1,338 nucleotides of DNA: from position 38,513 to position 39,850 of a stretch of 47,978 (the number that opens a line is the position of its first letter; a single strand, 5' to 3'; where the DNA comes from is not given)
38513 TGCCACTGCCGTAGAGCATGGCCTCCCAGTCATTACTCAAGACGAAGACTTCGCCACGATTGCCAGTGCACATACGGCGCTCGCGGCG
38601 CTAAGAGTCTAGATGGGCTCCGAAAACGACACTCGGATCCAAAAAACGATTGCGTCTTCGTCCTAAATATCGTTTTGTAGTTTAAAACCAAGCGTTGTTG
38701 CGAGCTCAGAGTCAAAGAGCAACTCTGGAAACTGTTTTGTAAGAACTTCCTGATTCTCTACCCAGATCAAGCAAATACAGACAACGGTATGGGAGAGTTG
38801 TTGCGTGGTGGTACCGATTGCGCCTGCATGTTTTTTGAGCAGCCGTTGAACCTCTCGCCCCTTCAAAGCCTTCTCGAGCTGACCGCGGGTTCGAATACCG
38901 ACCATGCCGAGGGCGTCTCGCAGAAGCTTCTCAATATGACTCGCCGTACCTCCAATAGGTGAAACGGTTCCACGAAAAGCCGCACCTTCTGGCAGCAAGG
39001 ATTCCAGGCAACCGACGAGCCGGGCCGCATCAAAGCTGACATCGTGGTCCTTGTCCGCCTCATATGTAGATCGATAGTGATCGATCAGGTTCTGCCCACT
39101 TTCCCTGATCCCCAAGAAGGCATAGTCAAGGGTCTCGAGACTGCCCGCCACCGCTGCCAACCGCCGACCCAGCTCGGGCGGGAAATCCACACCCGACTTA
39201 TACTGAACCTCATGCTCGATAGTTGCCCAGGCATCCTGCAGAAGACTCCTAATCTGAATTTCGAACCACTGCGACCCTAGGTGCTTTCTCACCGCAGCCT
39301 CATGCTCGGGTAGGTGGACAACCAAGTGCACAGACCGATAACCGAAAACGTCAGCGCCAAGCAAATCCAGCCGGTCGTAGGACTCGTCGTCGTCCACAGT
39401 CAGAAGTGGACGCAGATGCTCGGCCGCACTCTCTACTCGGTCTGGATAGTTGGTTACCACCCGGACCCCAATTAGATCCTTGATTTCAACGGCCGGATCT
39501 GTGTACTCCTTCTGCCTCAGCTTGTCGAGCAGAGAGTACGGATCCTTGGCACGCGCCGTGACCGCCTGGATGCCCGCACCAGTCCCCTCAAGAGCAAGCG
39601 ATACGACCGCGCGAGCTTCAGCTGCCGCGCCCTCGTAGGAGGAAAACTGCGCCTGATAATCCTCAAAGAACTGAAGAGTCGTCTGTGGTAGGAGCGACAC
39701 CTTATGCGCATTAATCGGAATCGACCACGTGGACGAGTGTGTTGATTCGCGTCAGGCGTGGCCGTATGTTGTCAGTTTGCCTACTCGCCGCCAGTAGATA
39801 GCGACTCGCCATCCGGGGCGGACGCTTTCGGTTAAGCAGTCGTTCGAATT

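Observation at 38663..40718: DUF262 protein + RelA/SpoT-type pyrophosphokinase operon on a low-GC islet: candidate undescribed toxin/defence module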

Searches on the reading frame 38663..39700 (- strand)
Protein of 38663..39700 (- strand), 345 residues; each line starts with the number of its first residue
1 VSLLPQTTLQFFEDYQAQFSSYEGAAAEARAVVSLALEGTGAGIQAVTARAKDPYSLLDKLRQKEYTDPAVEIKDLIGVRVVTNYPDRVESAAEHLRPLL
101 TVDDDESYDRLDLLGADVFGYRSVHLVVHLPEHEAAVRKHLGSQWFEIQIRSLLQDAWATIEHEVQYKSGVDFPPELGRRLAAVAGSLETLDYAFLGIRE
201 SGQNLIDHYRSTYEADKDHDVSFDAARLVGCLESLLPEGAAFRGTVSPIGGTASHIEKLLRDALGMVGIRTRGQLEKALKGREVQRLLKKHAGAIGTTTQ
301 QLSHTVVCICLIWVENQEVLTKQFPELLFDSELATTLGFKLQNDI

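Call 3: search_protein_families(library=pfam, proteins=[window:38663-39700:-], max_evalue=1)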
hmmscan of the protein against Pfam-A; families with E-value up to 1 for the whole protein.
window:38663-39700:- (345 aa): 2 families
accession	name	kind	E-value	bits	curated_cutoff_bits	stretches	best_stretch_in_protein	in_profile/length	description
PF04607.23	RelA_SpoT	-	5.8e-20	72.1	27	1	50-170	2-111/113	Region found in RelA / SpoT proteins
PF21982.2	RecX_HTH1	-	0.16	12.4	26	0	57-72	19-34/40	RecX, first three-helix domain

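Call 4: search_protein_families(library=padloc, proteins=[window:38663-39700:-], max_evalue=1)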
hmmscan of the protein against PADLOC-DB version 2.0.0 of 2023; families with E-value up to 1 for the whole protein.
window:38663-39700:- (345 aa): 1 family
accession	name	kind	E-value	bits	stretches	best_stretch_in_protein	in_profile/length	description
PDLC04999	PDC-S33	-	1.8e-13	48.7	1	46-160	67-176/349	-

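Call 5: search_protein_families(library=ncbifam, proteins=[window:38663-39700:-], max_evalue=1)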
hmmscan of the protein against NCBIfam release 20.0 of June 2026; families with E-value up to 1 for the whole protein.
window:38663-39700:- (345 aa): 2 families
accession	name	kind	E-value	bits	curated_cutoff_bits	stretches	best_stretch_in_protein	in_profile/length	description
NF053588.1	GTPPhKinYjbM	equivalog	3.1e-19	69.5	320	1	39-201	32-191/201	GTP diphosphokinase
TIGR00691.1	spoT_relA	subfamily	0.024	13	499.2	1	37-85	199-244/687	RelA/SpoT family protein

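Call 6: find_homologous_proteins(query=window:38663-39700:-)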
Query window:38663-39700:- (345 aa): 89 proteins with E <= 0.001 among 8000 candidates.
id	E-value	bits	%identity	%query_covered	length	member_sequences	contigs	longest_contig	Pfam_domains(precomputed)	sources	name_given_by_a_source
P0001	4.2e-225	764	100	100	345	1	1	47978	PF04607.24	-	-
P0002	1.1e-133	464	64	98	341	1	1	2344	PF04607.24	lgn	-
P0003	1.7e-130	453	63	98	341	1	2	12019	PF04607.24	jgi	jgi:GTP pyrophosphokinase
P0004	1.0e-119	418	58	98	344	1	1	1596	PF04607.24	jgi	jgi:ppGpp synthetase/RelA/SpoT-type nucleotidyltranferase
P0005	1.3e-118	414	56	99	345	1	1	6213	PF04607.24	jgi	jgi:ppGpp synthetase/RelA/SpoT-type nucleotidyltranferase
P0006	8.9e-118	411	58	98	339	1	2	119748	PF04607.24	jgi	jgi:ppGpp synthetase/RelA/SpoT-type nucleotidyltranferase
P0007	7.6e-116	405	55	99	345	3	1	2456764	PF04607.24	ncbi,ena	-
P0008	4.1e-115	403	56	99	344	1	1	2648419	PF04607.24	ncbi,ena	-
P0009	1.0e-114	401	55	99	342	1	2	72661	PF04607.24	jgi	jgi:ppGpp synthetase/RelA/SpoT-type nucleotidyltranferase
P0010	8.4e-113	395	53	99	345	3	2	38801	PF04607.24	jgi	-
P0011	1.1e-112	395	55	99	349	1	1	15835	PF04607.24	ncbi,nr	ncbi:MAG: hypothetical protein JSS97_05160 [Actinobacteria bacterium]|nr:hypothetical protein [Actin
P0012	1.5e-112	394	56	99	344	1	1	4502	PF04607.24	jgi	jgi:ppGpp synthetase/RelA/SpoT-type nucleotidyltranferase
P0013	2.8e-107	377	52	99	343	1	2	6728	PF04607.24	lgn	-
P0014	3.4e-106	373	64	82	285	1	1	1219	PF04607.24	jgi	jgi:ppGpp synthetase/RelA/SpoT-type nucleotidyltranferase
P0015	4.2e-103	363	51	99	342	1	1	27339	PF04607.24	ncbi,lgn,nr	ncbi:MAG TPA: hypothetical protein VEQ41_08990 [Solirubrobacterales bacterium]|nr:hypothetical prote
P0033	1.1e-55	207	39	96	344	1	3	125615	PF04607.24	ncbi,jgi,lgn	ncbi:MAG: hypothetical protein ABSC72_01090 [Methylovirgula sp.]|jgi:ppGpp synthetase/RelA/SpoT-type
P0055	2.0e-42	164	36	90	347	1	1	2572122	PF04607.24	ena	-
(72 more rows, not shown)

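Call 20: find_related_loci(query=A2, collection=metagenome_contigs, flank=6000)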
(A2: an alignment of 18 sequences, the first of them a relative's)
Query A2 (345 aa) in metagenome_contigs; peptide patterns used: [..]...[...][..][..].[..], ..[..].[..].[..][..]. (x = any residue, [..] = any of these).
600 stretches matched a pattern (row limit reached: there are more); 568 encode a relative of the query (tblastn E <= 1e-3); the best 80 are kept; 80 distinct loci.
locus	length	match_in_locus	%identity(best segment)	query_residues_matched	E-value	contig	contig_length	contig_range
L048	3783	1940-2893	39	10-325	1e-65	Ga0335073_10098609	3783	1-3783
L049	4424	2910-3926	38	1-337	7e-64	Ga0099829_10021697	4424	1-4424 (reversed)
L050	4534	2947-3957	39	3-337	1e-63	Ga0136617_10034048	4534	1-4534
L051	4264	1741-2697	33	11-329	2e-57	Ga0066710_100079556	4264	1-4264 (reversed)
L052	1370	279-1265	33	11-337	7e-60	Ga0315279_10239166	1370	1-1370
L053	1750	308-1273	38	4-333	2e-58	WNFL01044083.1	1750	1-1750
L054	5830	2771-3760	36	11-338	1e-55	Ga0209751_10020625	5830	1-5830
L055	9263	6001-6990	34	1-328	5e-54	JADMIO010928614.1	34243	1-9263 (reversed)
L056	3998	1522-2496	35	7-330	2e-51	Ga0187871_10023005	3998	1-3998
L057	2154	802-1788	31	10-337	5e-51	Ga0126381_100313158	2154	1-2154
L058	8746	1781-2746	36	10-330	7e-50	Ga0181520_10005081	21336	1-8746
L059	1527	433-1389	32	11-327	2e-48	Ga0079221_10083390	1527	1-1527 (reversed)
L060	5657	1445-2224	37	68-327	6e-46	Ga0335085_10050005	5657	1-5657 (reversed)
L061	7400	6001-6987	28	10-337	2e-43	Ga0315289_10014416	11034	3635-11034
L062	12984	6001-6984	39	4-330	9e-62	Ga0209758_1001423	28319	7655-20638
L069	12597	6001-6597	38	10-203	1e-34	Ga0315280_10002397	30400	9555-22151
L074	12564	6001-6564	32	14-199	3e-31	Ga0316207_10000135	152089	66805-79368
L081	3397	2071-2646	36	10-199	9e-31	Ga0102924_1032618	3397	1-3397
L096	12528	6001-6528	35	41-218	4e-29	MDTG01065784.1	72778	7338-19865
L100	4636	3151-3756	35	45-243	4e-29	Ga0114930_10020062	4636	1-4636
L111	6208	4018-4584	36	13-195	5e-28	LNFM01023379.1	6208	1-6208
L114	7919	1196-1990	29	15-283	4e-28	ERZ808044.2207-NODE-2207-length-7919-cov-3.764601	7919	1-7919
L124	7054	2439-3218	31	15-279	2e-27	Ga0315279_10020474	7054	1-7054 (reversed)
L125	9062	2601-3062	41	45-195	5e-27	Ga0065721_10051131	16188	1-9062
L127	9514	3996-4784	32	15-280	3e-27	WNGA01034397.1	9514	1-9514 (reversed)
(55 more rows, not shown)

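Call 23: search_solved_structures(query=window:38663-39700:-, max_evalue=1, show_alignments=2)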
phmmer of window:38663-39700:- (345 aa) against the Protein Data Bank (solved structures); distinct sequences matched with E-value up to 1: 9.
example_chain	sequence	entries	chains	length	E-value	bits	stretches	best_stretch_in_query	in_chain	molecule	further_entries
5f2v_V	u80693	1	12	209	5.2e-15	58.7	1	39-200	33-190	GTP pyrophosphokinase YjbM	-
5ded_D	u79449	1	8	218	5.9e-15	58.5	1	39-200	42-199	GTP pyrophosphokinase YjbM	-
5dec_A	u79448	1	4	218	5.9e-15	58.5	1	39-200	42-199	GTP pyrophosphokinase YjbM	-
2be3_A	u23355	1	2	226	2e-13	53.5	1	42-201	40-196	GTP pyrophosphokinase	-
3l9d_A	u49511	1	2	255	1.6e-12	50.5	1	43-199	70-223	Putative GTP pyrophosphokinase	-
6fgj_A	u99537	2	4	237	3.2e-11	46.3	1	47-172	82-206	GTP pyrophosphokinase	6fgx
6ewz_A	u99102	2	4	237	3.2e-11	46.2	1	47-172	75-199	GTP pyrophosphokinase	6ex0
6fgk_A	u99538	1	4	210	8.6e-11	44.8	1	44-200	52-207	GTP pyrophosphokinase YwaC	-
9bh5_AW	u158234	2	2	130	0.24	13.8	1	75-144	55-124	Ribosomal Protein, Small subunit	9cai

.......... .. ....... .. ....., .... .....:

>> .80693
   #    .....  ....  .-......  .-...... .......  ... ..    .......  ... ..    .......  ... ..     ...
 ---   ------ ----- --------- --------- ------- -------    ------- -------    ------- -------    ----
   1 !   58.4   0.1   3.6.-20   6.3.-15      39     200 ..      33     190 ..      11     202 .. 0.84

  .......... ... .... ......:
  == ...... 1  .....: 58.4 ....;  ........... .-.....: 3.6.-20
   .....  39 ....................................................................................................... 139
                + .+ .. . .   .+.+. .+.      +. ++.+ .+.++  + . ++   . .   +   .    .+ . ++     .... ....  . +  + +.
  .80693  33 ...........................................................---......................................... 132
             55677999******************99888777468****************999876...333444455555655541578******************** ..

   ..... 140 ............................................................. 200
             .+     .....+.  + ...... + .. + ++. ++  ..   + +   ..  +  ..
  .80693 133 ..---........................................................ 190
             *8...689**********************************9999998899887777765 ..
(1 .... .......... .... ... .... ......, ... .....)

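Call 28: search_solved_structures(query=A3, max_evalue=1)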
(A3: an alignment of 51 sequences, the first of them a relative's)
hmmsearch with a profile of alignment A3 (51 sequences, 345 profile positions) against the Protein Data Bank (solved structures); distinct sequences matched with E-value up to 1: 16.
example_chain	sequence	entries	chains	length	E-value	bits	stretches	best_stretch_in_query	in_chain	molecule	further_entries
2be3_A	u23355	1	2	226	4.7e-25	91.5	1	7-205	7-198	GTP pyrophosphokinase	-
3l9d_A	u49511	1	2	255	1e-23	87.1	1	7-217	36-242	Putative GTP pyrophosphokinase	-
5f2v_V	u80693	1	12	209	1.6e-21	79.9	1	6-206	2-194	GTP pyrophosphokinase YjbM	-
5ded_D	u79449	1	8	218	1.9e-21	79.6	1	6-206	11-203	GTP pyrophosphokinase YjbM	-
5dec_A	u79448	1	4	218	2.7e-21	79.1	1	7-206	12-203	GTP pyrophosphokinase YjbM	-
6fgk_A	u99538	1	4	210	1.4e-19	73.5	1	41-203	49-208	GTP pyrophosphokinase YwaC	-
6ewz_A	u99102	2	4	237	2e-17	66.4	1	41-177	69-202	GTP pyrophosphokinase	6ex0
6fgj_A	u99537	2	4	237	2.1e-17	66.3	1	41-177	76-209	GTP pyrophosphokinase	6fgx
9erv_A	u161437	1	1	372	0.00072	21.8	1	37-162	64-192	RelA/SpoT family protein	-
7ztb_A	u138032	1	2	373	0.00072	21.8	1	37-162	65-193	RelA/SpoT family protein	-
1vj7_A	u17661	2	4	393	0.0012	21.1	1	20-128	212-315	Bifunctional RELA/SPOT | Bifunctional (p)ppGpp synthase/hydrolase RelA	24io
9s6k_B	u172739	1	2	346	0.029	16.5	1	33-84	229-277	GTP pyrophosphokinase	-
7ohg_A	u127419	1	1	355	0.11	14.6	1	25-83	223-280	Guanosine-3',5'-bis(Diphosphate) 3'-pyrophosphohydrolase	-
6s2t_A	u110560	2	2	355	0.11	14.6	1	25-83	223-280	(P)ppGpp synthetase I, SpoT/RelA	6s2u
6s2v_A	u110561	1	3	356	0.12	14.6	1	25-83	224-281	(P)ppGpp synthetase I, SpoT/RelA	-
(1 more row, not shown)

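Call 36: predict_structure(alignment_id=A3)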
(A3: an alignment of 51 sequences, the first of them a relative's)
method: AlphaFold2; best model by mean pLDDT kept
length: 345 residues; sequences in the alignment: 51
mean_pLDDT: 92.0   pTM: 0.85
mean pLDDT of the five models: 92.0, 91.4, 89.9, 89.5, 87.7
residues with pLDDT >= 90: 268; 70-90: 60; 50-70: 15; < 50: 2
segments of 3 or more residues with pLDDT < 50: none
pLDDT, mean of each block of 10 residues (from residue 1): 88 98 98 93 91 96 94 97 94 96 96 77 95 96 98 94 86 89 88 92 95 97 97 93 65 75 98 98 98 96 95 98 92 91 57
secondary structure, 60 per line:
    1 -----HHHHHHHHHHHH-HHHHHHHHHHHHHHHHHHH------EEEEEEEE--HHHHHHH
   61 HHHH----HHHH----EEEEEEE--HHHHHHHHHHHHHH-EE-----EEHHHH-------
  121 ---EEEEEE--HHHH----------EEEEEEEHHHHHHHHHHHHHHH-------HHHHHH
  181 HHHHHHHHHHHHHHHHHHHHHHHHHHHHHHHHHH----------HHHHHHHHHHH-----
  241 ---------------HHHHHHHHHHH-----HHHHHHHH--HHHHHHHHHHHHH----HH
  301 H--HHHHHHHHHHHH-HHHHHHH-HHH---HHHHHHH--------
elements in order: H6-17 H19-37 E44-51 H54-64 H69-72 E77-83 H86-99 H110-113 E124-129 H132-135 E146-152 H153-167 H175-214 H225-235 H256-266 H272-279 H282-294 H304-315 H317-323 H331-337
